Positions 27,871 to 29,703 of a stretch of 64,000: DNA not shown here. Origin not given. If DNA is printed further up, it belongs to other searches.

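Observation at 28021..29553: A GT-C-like polytopic membrane protein inserted between ftsI and murE in the dcw cluster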

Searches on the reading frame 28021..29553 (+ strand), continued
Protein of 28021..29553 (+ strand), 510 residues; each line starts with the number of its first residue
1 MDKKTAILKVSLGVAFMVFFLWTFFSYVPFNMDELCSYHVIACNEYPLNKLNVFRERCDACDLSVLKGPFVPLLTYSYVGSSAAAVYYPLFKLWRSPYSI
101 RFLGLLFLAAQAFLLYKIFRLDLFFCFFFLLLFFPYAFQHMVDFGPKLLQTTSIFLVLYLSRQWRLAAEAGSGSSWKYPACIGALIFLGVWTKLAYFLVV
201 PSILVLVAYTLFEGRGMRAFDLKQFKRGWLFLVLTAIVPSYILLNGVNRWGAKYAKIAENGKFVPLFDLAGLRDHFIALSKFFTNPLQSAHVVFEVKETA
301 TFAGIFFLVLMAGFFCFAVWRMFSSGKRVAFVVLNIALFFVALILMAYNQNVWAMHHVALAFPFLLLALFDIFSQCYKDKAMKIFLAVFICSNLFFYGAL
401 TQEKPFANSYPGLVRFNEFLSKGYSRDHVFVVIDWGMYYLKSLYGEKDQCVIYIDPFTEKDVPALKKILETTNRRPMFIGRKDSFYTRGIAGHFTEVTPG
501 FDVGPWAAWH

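Call 26: search_protein_representatives(alignment_id=A1)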
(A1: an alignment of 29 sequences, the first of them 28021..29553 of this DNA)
Query: 29 sequences, 553 profile positions. Proteins with E-value up to 0.001 (for the whole library): 860; up to 1e-10: 489; up to 1e-30: 312. The best 150 are listed.
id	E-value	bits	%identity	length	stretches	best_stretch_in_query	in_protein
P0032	3.3e-202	689.3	-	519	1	12-528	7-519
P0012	8.0e-197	671.5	-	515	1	15-528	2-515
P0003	3.4e-194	662.9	-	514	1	13-526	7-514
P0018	4.9e-185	632.6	-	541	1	7-528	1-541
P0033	1.3e-177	608.1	-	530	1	4-527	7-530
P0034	3.4e-176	603.5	-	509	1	14-528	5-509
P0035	1.6e-174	597.9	-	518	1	11-527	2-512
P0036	2.2e-173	594.2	-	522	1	11-526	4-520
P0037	8.3e-172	589.0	-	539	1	12-532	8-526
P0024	6.6e-171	586.0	-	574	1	7-537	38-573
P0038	6.9e-165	566.1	-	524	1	9-528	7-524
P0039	8.9e-163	559.2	-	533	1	15-526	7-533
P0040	1.7e-161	554.9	-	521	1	14-524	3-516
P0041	5.5e-160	550.0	-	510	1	21-525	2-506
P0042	2.3e-158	544.6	-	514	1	12-526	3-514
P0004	7.0e-96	338.3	-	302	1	11-304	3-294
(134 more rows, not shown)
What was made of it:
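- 28021..29553 (+): Gene X: 510-aa polytopic membrane protein with a GT-C_A-type fold, member of an unnamed family. About 860 family clusters (call 26).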

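Call 27: search_protein_families(library=pfam, alignment_id=A1, max_evalue=0.01)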
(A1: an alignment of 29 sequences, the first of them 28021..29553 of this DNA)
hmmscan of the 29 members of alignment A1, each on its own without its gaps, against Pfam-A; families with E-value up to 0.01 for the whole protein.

A. member 1, window:28021-29553:+ (510 aa): 2 families
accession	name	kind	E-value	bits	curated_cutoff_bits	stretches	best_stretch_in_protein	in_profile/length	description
PF11992.13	TgpA_N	-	8.8e-06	25.4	30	1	180-374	3-146/333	TgpA N-terminal domain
PF05545.16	FixQ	-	0.00099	19.4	29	1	299-331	6-38/49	Cbb3-type cytochrome oxidase component FixQ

B. families by the number of members that match (of 29 scanned): 4 families
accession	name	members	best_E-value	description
PF11992.13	TgpA_N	1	8.8e-06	TgpA N-terminal domain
PF02018.23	CBM_4_9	1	4e-05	Carbohydrate binding domain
PF05545.16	FixQ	1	0.00099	Cbb3-type cytochrome oxidase component FixQ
PF20924.2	RLIP76_Ral-bd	1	0.0055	RLIP76, Ral binding domain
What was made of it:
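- Closest known: GT39 / PMT_2-type bacterial GT-C proteins. Different: No X family member reaches any Pfam PMT_2 or PMT score (call 27).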

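Call 28: search_solved_structures(query=A1, max_evalue=10, show_alignments=2)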
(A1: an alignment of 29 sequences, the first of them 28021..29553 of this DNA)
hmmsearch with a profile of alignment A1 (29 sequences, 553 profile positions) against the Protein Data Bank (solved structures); distinct sequences matched with E-value up to 10: 1.
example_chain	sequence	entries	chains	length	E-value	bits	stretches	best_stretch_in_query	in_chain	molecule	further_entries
8ucj_k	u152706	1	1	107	0.85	11.2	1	197-232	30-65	Cytochrome c oxidase subunit 13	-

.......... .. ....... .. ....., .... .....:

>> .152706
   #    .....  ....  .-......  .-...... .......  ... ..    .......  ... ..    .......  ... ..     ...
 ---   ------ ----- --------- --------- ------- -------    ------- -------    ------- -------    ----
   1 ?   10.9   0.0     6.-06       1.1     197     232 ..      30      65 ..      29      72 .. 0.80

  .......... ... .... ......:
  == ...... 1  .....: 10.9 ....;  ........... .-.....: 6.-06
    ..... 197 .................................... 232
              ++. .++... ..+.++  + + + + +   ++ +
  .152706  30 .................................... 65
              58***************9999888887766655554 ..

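Call 35: search_solved_structures(query=L006:7582-9066:+, max_evalue=1, show_alignments=1)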
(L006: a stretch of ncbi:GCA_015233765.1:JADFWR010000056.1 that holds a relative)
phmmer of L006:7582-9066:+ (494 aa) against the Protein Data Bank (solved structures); distinct sequences matched with E-value up to 1: 0.

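Call 36: find_encoding_contigs(protein=P0004, flank=6000, max_places=2)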
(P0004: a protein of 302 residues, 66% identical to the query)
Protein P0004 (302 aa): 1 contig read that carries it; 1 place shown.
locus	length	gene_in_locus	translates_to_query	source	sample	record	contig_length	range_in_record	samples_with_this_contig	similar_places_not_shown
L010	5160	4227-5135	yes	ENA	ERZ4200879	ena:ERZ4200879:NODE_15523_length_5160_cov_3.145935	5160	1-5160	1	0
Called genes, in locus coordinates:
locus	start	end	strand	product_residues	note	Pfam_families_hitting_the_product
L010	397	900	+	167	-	PF02381:MraZ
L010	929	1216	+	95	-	-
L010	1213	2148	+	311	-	PF01795:Methyltransf_5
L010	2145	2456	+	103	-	-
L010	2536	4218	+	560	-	PF03717:PBP_dimer, PF00905:Transpeptidase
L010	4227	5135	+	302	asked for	-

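Call 37: find_encoding_contigs(protein=P0002, flank=6000, max_places=2)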
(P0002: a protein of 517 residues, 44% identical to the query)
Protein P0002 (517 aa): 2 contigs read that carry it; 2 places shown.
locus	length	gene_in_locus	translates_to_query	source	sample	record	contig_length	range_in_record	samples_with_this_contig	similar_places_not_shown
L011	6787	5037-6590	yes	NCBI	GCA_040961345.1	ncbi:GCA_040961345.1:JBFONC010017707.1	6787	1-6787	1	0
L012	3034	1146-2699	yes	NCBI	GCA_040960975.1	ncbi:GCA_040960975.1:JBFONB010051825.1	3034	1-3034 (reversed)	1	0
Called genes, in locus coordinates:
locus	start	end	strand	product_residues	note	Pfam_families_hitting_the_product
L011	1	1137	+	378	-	?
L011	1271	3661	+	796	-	PF09586:YfhO (weak)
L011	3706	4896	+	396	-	PF00535:Glycos_transf_2, PF26629:GT2_TM_C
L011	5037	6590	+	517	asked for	-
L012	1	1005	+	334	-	?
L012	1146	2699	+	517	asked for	-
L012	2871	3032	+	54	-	?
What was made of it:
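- Closest known: Gtr-type and GT136 three-component periplasmic glycan-modification systems. Same: A GT2 with a C-terminal TM (GtrB/ArnC type) lies beside homolog P0002 (call 37).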

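Call 38: find_encoding_contigs(protein=P0001, flank=3000, max_places=4)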
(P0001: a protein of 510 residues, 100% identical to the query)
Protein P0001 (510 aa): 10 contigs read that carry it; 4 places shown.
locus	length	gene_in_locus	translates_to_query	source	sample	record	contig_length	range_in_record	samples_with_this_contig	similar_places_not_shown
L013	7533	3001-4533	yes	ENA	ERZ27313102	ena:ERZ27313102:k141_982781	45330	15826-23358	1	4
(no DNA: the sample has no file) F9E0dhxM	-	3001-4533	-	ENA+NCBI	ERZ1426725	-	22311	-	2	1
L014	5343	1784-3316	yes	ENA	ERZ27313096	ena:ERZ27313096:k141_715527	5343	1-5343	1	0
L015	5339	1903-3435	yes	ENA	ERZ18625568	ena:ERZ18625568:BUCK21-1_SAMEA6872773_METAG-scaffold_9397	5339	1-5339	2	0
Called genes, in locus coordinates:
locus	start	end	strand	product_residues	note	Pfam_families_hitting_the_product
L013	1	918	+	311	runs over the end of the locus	PF01795:Methyltransf_5, PF13847:Methyltransf_31 (faint)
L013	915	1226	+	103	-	-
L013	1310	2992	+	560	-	PF03717:PBP_dimer, PF00905:Transpeptidase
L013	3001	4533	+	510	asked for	PF11992:TgpA_N (weak)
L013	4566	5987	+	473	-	PF08245:Mur_ligase_M, PF02875:Mur_ligase_C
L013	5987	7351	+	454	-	PF01225:Mur_ligase, PF08245:Mur_ligase_M, PF02875:Mur_ligase_C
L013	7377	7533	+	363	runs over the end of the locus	PF00953:Glycos_transf_4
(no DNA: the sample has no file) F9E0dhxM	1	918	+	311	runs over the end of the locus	PF01795:Methyltransf_5, PF13847:Methyltransf_31 (faint)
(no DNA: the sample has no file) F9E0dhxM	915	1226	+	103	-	-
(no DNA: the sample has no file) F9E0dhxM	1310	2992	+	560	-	PF03717:PBP_dimer, PF00905:Transpeptidase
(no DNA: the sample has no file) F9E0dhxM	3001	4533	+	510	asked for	PF11992:TgpA_N (weak)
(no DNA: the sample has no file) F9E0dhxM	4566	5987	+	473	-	PF08245:Mur_ligase_M, PF02875:Mur_ligase_C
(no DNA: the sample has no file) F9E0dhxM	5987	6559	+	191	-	?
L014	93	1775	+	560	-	PF03717:PBP_dimer, PF00905:Transpeptidase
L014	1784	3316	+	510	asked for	PF11992:TgpA_N (weak)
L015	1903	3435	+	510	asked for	PF11992:TgpA_N (weak)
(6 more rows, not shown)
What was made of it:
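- The identical gene occurs in at least 4 independent assemblies (call 38). The full-length ORF is intact and identical in at least 4 independent assemblies (call 38).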

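Call 46: find_related_loci(query=A2, collection=genome_contigs, flank=7000)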
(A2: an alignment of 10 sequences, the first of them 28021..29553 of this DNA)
Query A2 (510 aa) in genome_contigs; peptide patterns used: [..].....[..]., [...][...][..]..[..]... (x = any residue, [..] = any of these).
37 stretches matched a pattern; 9 encode a relative of the query (tblastn E <= 1e-3); 9 distinct loci.
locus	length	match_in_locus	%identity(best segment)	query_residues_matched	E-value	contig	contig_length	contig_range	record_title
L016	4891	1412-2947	43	1-510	1e-135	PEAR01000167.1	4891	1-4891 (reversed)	MAG: Candidatus Omnitrophota bacterium isolate Cal1bin1 scaffold522, whole genome shotgun sequence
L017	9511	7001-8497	41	18-510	4e-124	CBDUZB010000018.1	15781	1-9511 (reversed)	MAG TPA_asm: uncultured bacterium isolate SRR21487743_metabat2_78 genome assembly, contig: ERZ25748485.775, whole genome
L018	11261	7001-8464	40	26-510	2e-109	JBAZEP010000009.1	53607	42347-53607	MAG: Candidatus Omnitrophota bacterium isolate SO_2017_LW3_129 NODE_1269_length_53607_cov_6.080011_LW162_2017, whole gen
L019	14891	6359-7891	39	8-506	9e-106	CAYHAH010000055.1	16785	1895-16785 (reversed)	MAG TPA_asm: uncultured bacterium isolate ERP119294_co2_508 genome assembly, contig: k141_4874035, whole genome shotgun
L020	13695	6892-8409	40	12-510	3e-108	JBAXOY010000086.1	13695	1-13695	MAG: Chlamydiota bacterium isolate ELA517 MAG517_86, whole genome shotgun sequence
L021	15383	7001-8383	33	28-479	1e-62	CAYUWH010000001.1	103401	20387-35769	MAG TPA_asm: uncultured Candidatus Peribacteria bacterium isolate SRP150892_co1_292 genome assembly, contig: NODE_109_le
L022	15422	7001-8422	31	24-492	2e-54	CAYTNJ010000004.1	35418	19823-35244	MAG TPA_asm: uncultured Candidatus Peribacteria bacterium isolate SRP286056_co2_243 genome assembly, contig: NODE_1597_l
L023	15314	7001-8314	29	29-452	1e-43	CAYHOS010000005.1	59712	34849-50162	MAG TPA_asm: uncultured Candidatus Peribacteria bacterium isolate ERP119705_co14_291 genome assembly, contig: NODE_248_l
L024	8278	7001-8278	28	24-438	2e-31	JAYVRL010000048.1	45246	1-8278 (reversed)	MAG: Candidatus Peribacteria bacterium isolate GL73_DN_concoct_161 GL73_DN_concoct_161_47, whole genome shotgun sequence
